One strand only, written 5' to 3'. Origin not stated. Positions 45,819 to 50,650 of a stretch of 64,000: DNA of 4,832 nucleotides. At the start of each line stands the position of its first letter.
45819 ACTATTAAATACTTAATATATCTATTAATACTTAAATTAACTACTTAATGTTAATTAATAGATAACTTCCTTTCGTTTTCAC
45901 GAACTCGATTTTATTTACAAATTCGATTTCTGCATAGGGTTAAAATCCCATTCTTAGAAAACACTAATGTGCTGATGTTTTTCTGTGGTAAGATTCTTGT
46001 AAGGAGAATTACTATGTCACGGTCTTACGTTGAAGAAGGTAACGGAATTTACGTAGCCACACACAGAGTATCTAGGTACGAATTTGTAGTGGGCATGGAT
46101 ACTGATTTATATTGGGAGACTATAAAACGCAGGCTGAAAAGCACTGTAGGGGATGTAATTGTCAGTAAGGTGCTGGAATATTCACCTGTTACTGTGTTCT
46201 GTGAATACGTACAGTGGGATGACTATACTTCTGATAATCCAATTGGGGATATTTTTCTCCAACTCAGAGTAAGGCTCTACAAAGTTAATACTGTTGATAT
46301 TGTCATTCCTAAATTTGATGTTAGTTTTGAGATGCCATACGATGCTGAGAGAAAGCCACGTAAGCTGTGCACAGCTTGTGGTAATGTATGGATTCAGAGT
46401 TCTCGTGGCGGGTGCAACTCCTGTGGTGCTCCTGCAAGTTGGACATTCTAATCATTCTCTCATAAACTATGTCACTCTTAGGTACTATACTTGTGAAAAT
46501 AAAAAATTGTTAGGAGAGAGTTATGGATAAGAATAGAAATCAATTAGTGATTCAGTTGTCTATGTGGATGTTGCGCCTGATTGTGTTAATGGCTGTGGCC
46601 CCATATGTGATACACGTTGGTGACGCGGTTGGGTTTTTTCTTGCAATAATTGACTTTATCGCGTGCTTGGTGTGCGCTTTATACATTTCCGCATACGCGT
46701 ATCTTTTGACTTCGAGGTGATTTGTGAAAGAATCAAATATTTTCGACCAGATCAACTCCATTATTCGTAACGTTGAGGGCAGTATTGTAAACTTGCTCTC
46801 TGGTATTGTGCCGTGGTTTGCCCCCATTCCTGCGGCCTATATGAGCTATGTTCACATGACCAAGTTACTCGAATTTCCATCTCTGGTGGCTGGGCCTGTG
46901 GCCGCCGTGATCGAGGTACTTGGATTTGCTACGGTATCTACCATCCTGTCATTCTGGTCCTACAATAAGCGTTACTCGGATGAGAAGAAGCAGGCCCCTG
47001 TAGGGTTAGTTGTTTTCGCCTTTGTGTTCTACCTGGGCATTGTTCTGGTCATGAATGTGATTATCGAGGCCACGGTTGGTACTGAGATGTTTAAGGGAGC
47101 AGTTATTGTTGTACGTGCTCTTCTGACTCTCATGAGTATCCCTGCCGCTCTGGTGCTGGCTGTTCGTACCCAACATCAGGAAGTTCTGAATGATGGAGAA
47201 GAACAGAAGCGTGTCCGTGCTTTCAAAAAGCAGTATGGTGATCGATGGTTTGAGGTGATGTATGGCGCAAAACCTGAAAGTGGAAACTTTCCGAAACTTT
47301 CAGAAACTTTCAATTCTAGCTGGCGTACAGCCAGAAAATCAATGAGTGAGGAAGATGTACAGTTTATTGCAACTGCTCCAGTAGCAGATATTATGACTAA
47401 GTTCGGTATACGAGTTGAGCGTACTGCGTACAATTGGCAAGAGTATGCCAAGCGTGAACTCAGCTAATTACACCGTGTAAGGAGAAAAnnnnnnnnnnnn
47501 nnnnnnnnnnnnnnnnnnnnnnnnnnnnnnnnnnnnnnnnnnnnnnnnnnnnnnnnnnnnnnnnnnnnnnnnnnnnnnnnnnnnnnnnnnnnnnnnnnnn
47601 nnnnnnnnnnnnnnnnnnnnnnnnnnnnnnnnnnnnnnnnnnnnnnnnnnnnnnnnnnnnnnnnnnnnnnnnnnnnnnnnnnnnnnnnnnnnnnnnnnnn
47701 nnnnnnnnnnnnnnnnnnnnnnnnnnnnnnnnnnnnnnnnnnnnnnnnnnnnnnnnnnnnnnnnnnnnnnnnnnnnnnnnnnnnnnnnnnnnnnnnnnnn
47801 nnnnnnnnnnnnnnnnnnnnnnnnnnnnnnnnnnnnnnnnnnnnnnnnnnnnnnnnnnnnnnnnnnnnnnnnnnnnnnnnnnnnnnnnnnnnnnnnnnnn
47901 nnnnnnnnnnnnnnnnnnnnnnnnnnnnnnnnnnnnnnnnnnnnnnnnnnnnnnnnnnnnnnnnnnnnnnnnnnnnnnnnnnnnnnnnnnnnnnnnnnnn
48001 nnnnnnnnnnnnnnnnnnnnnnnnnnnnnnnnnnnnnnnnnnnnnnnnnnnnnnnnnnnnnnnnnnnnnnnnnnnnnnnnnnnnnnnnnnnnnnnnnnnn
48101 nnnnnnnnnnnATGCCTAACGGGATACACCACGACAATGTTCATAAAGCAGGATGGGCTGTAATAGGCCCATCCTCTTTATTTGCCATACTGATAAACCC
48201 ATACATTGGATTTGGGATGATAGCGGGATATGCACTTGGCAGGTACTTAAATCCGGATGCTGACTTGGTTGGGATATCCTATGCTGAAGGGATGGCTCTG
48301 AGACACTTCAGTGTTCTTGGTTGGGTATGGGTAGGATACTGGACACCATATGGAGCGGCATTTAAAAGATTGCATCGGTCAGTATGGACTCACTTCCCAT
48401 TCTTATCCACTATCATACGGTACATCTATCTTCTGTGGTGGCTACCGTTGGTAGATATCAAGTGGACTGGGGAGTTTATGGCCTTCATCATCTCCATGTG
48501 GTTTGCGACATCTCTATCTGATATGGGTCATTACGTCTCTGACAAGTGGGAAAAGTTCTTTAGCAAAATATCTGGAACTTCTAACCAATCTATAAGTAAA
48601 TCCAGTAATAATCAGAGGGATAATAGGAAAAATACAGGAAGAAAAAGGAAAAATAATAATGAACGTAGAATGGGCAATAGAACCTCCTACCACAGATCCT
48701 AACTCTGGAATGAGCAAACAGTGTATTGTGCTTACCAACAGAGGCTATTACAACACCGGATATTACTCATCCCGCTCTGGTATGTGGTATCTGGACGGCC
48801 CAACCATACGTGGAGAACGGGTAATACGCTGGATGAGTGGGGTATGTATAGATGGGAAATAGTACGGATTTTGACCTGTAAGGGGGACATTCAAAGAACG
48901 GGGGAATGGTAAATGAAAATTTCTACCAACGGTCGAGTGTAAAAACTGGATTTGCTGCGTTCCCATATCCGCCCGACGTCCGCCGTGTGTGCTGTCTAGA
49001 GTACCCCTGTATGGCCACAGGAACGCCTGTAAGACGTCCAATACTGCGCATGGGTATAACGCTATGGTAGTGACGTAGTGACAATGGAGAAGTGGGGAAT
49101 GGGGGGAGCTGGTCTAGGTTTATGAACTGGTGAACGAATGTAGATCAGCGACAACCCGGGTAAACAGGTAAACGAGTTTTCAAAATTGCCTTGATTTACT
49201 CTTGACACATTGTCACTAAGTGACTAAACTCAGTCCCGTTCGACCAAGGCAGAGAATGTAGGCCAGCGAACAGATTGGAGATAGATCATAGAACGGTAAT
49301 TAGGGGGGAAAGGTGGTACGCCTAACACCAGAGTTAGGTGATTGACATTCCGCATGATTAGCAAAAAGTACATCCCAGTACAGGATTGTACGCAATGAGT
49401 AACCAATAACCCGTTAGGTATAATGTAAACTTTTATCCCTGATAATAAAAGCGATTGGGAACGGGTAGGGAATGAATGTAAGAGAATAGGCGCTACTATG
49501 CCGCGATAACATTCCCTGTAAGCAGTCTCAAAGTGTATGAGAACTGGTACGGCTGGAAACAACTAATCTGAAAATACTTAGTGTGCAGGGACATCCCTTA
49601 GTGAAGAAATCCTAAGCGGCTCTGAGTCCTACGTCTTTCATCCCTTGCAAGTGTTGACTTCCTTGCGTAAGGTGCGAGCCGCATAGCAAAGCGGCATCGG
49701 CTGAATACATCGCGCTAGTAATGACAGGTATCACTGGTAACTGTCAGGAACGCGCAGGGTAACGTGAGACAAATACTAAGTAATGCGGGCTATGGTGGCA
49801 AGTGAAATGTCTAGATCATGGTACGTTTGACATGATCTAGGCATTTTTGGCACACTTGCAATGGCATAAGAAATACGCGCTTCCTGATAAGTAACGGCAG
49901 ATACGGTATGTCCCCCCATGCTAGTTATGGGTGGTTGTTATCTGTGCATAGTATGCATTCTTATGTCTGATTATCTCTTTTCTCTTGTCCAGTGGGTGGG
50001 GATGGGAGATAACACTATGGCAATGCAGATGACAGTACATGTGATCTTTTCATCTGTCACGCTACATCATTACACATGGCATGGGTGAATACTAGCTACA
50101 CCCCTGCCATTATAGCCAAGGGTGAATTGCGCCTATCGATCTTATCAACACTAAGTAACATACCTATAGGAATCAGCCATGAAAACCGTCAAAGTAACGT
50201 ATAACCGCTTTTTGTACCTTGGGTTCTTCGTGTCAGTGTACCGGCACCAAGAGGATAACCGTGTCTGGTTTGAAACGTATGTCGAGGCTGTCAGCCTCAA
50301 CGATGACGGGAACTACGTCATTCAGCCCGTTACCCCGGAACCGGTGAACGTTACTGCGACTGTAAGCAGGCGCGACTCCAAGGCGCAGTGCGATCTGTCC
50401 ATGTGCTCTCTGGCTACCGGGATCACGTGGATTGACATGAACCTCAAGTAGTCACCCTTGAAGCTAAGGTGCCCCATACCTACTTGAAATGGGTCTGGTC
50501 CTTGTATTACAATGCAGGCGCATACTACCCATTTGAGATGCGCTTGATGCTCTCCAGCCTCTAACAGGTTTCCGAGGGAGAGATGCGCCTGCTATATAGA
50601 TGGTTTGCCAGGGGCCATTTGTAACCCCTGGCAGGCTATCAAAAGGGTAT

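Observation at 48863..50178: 1.3-kb ORF-free region containing a promoter-to-terminator unit for a ~600-nt structured non-coding RNA candidate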

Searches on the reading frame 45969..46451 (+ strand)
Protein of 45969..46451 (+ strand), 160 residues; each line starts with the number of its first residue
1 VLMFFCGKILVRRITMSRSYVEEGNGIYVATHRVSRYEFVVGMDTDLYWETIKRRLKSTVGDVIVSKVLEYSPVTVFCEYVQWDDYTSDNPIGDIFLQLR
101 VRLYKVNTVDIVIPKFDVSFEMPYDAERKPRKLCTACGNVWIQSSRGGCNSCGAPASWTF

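Call 13: search_protein_families(library=phrogs, proteins=[window:45969-46451:+], max_evalue=0.01)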
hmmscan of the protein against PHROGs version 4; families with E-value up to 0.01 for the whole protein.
window:45969-46451:+ (160 aa): 0 families

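Call 16: search_protein_families(library=pfam, proteins=[window:45969-46451:+], max_evalue=0.01)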
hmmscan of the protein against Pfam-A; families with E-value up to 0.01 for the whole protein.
window:45969-46451:+ (160 aa): 1 family
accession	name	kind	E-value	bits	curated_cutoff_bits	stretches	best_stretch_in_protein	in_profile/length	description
PF14803.11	Zn_ribbon_Nudix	-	0.0054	17.1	25.6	0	127-140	18-31/34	Nudix N-terminal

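Call 92: search_protein_families(library=padloc, proteins=[window:45969-46451:+], max_evalue=0.01)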
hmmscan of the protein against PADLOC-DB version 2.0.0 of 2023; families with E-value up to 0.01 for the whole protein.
window:45969-46451:+ (160 aa): 0 families

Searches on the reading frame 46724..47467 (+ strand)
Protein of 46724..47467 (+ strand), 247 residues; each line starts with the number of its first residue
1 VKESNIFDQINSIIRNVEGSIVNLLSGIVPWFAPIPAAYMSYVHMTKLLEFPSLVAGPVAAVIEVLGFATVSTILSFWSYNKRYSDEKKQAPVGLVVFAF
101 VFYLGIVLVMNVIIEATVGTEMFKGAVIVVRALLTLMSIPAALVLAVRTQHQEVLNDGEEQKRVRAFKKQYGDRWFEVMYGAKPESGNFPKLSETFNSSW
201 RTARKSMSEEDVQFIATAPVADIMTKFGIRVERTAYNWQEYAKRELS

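Call 13: search_protein_families(library=phrogs, proteins=[window:46724-47467:+], max_evalue=0.01)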
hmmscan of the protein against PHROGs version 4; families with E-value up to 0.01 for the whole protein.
window:46724-47467:+ (247 aa): 0 families

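Call 16: search_protein_families(library=pfam, proteins=[window:46724-47467:+], max_evalue=0.01)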
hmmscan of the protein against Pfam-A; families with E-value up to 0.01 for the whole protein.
window:46724-47467:+ (247 aa): 1 family
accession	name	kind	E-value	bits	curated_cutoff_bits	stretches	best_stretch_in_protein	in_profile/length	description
PF25592.1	DUF7937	-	0.0015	17.9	31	1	45-147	297-392/402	Domain of unknown function (DUF7937)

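Call 92: search_protein_families(library=padloc, proteins=[window:46724-47467:+], max_evalue=0.01)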
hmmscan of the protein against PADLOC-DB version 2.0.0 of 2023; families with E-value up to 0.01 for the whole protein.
window:46724-47467:+ (247 aa): 0 families

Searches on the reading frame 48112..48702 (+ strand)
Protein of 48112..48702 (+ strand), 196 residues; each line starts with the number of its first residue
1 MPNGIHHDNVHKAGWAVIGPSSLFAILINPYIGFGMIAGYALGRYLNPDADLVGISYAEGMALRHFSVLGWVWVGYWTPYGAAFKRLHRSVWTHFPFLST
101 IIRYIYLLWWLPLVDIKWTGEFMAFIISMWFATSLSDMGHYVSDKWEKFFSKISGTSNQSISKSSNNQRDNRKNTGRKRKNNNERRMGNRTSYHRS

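Call 10: find_related_loci(query=window:48112-48699:+, collection=viral_contigs, flank=6000)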
Query window:48112-48699:+ (196 aa) in viral_contigs; peptide patterns used: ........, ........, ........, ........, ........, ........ (x = any residue, [..] = any of these).
No stretch of DNA in the collection matches any of the patterns.

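Call 13: search_protein_families(library=phrogs, proteins=[window:48112-48702:+], max_evalue=0.01)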
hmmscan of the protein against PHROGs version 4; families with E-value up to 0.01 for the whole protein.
window:48112-48702:+ (196 aa): 0 families

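Call 16: search_protein_families(library=pfam, proteins=[window:48112-48702:+], max_evalue=0.01)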
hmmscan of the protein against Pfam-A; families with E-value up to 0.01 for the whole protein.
window:48112-48702:+ (196 aa): 1 family
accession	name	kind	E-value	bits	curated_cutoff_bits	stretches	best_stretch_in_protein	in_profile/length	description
PF09988.15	DUF2227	-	6.1e-10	39.8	25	1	2-128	1-113/169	Uncharacterized metal-binding protein (DUF2227)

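Call 19: find_encoding_contigs(protein=window:48112-48702:+, flank=10000, max_places=10)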
Protein window:48112-48702:+ (196 aa): no gene with exactly this product is on record in the collection.

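Call 31: find_homologous_proteins(query=window:48112-48699:+, max_evalue=0.001)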
Query window:48112-48699:+ (196 aa): 2 proteins with E <= 0.001 among 36 candidates.
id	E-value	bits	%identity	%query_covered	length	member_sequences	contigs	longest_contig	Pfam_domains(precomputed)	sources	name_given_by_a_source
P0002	3.7e-132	457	100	100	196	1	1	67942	PF09988.16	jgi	-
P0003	1.4e-60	223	58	92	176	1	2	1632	PF09988.16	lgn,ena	-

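Call 32: find_encoding_contigs(protein=P0003, flank=10000, max_places=10)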
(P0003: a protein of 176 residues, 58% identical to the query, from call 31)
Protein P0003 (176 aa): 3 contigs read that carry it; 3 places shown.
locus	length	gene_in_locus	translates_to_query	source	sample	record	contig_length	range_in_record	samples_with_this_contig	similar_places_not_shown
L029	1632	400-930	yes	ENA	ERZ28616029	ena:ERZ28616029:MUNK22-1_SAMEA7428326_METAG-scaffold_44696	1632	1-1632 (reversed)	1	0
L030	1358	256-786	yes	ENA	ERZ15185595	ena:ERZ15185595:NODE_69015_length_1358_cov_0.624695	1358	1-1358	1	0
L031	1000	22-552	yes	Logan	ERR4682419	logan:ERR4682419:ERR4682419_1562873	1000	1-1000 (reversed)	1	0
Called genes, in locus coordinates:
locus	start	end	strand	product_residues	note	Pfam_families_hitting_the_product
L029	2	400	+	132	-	?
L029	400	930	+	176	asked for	PF09988:DUF2227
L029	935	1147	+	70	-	-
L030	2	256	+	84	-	?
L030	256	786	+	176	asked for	PF09988:DUF2227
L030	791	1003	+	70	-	-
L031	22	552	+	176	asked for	PF09988:DUF2227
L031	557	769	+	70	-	-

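Call 92: search_protein_families(library=padloc, proteins=[window:48112-48702:+], max_evalue=0.01)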
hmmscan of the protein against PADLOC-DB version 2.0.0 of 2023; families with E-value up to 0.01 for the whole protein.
window:48112-48702:+ (196 aa): 0 families

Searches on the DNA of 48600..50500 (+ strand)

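Call 4: search_rna_families(source=window, start=48600, end=50500, threshold=evalue, max_evalue=10, show_alignments=3)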
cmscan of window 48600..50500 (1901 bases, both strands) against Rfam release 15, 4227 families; matches with E-value up to 10: 2.
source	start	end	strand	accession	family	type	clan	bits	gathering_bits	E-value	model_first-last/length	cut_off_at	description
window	49347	49455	+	RF01593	plasmodium_snoR16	Gene; snRNA; snoRNA; CD-box;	-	19.4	70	7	1-126/126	no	small nucleolar RNA snoR16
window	49525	49560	-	RF01373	CRISPR-DR60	Gene; CRISPR;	-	17.4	45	9.5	1-37/37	no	CRISPR RNA direct repeat element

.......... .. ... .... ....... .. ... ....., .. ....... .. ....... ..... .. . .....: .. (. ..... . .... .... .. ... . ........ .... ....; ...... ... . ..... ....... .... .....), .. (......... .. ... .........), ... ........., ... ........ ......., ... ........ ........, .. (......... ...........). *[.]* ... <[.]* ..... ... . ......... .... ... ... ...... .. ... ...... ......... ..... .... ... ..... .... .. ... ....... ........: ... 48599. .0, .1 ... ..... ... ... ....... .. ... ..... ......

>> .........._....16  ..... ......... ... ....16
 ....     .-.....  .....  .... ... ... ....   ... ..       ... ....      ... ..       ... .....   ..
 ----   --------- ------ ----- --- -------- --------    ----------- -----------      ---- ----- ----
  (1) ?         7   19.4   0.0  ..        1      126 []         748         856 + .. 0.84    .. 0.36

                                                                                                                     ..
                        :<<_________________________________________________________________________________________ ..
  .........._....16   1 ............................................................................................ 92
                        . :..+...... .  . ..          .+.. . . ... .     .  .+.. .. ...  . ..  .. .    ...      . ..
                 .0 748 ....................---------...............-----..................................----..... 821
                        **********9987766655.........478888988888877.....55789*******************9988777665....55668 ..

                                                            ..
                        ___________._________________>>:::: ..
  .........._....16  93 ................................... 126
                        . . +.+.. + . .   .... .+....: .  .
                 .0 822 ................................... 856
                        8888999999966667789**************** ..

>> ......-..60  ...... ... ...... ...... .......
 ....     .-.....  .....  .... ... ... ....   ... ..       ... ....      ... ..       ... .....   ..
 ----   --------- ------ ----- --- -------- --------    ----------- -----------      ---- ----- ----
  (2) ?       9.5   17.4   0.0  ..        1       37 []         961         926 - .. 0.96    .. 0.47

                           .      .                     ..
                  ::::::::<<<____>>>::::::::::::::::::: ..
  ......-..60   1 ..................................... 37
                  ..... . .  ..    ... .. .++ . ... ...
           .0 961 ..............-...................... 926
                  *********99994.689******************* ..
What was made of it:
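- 49237..49848 (+): Inferred untranslated transcript or leader of about 610 nt, running from the predicted start site to the terminator. No Rfam hit (call 4).
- On GOLLD / ROOL / HEARO / OLE / raiA large ncRNAs (Rfam 15): With permissive filters and E<=10 over 48600-50500 it returned only a Plasmodium snoRNA (E 7) and a CRISPR-DR (E 9.5) chance hit (call 4).
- Closest known: GOLLD. Different: There is no covariance-model match even at E<=10 (call 4).
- No Rfam 15 hit at E<=10 for any of the 4227 families (call 4).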

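Call 5: search_dna_similar(query=window:48863-50178:+, collection=phages, mode=distant, max_rows=30)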
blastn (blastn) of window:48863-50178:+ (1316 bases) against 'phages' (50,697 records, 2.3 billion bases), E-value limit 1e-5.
No match.
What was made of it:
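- Closest known: Abundant transcripts from ORF-less spaces of lytic phages. Different: There is no sequence relationship (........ blastn found nothing, call 5).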

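Call 65: search_dna_similar(query=window:48863-50178:+, collection=plasmids, mode=distant, max_rows=10)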
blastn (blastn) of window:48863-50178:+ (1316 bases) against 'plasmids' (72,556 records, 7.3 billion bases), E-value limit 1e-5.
No match.
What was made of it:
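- Tried and rejected: Direct DNA homology: no match in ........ or PLSDB with blastn in 'distant' mode (calls 5, 65).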

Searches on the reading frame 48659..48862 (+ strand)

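Call 13: search_protein_families(library=phrogs, proteins=[window:48659-48862:+], max_evalue=0.01)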
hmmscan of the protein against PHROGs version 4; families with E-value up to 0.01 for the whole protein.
window:48659-48862:+ (67 aa): 1 family
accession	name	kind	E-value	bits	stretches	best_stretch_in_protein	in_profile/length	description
phrog_1261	-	unknown function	0.0095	16.7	0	24-59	19-55/57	-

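Call 16: search_protein_families(library=pfam, proteins=[window:48659-48862:+], max_evalue=0.01)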
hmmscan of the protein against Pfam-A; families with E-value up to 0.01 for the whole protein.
window:48659-48862:+ (67 aa): 0 families

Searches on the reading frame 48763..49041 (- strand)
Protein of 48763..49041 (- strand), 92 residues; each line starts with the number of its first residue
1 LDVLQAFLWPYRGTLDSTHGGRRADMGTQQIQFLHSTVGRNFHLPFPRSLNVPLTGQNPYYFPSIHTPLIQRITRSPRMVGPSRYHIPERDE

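Call 41: search_protein_families(library=pfam, proteins=[window:48763-49041:-], max_evalue=0.05)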
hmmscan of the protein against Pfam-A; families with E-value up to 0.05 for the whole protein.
window:48763-49041:- (92 aa): 0 families

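Call 42: search_protein_families(library=phrogs, proteins=[window:48763-49041:-], max_evalue=0.05)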
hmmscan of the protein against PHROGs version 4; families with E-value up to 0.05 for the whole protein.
window:48763-49041:- (92 aa): 0 families

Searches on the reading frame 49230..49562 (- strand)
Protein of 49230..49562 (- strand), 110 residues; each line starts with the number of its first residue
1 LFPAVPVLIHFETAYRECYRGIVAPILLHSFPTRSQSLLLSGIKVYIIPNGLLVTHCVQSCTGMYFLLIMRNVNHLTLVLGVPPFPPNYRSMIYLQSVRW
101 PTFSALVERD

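Call 41: search_protein_families(library=pfam, proteins=[window:49230-49562:-], max_evalue=0.05)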
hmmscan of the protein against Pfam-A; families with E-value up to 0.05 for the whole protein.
window:49230-49562:- (110 aa): 1 family
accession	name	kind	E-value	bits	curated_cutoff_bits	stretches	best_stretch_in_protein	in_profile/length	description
PF05603.17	Hikeshi-like_N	-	0.026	14.8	27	1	70-98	26-55/133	Hikeshi-like, N-terminal domain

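Call 42: search_protein_families(library=phrogs, proteins=[window:49230-49562:-], max_evalue=0.05)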
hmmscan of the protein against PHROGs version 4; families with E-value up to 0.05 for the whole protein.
window:49230-49562:- (110 aa): 0 families
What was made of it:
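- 48863..50178 (.): ORF-free, non-coding stretch. It is the largest in the 64-kb window. No Pfam or PHROG hit for the - strand ORFs (calls 41, 42).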

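Call 103: search_protein_representatives(protein=window:49233-49562:-)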
Query: 110 residues. Proteins with E-value up to 0.001 (for the whole library): 0; up to 1e-10: 0; up to 1e-30: 0. The best 0 are listed.
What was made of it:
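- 48863..50178 (.): The 110-aa ORF has 0 hits in 1.84e9 representatives (call 103).
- Checked: The 110-aa ORF has 0 hits among 1.84 billion protein representatives (call 103).
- No Pfam or PHROG hits (calls 41, 42), and 0 hits in 1.84e9 representatives for the 110-aa ORF (call 103).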

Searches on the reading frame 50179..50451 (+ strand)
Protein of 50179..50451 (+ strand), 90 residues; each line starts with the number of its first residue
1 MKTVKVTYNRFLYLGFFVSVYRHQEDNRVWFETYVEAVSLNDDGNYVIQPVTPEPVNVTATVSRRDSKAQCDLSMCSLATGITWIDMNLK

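Call 11: find_related_loci(query=window:50179-50448:+, collection=viral_contigs, flank=6000)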
Query window:50179-50448:+ (90 aa) in viral_contigs; peptide patterns used: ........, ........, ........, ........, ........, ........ (x = any residue, [..] = any of these).
5 stretches matched a pattern, but none encodes a relative of the query by tblastn (E <= 1e-3).

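Call 13: search_protein_families(library=phrogs, proteins=[window:50179-50451:+], max_evalue=0.01)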
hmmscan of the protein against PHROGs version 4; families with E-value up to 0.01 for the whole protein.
window:50179-50451:+ (90 aa): 0 families

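Call 16: search_protein_families(library=pfam, proteins=[window:50179-50451:+], max_evalue=0.01)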
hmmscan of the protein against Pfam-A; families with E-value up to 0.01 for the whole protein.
window:50179-50451:+ (90 aa): 0 families

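Call 18: find_encoding_contigs(protein=window:50179-50451:+, flank=10000, max_places=10)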
Protein window:50179-50451:+ (90 aa): no gene with exactly this product is on record in the collection.

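Call 23: find_homologous_proteins(query=window:50179-50448:+, max_evalue=0.001)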
Query window:50179-50448:+ (90 aa): 1 proteins with E <= 0.001 among 1 candidates.
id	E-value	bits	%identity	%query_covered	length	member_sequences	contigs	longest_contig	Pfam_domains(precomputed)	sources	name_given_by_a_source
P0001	8.6e-55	200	100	100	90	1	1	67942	-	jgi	-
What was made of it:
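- Tried and rejected: The 90-aa ORF is an orphan (calls 11, 23).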

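Call 24: find_encoding_contigs(protein=P0001, flank=10000, max_places=10)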
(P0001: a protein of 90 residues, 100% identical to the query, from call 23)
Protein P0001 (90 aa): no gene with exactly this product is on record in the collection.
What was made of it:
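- Tried and rejected: The source contig itself is not in the positional index (calls 18, 19, 24).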

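Call 92: search_protein_families(library=padloc, proteins=[window:50179-50451:+], max_evalue=0.01)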
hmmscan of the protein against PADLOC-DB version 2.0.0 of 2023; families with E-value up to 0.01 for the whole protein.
window:50179-50451:+ (90 aa): 0 families
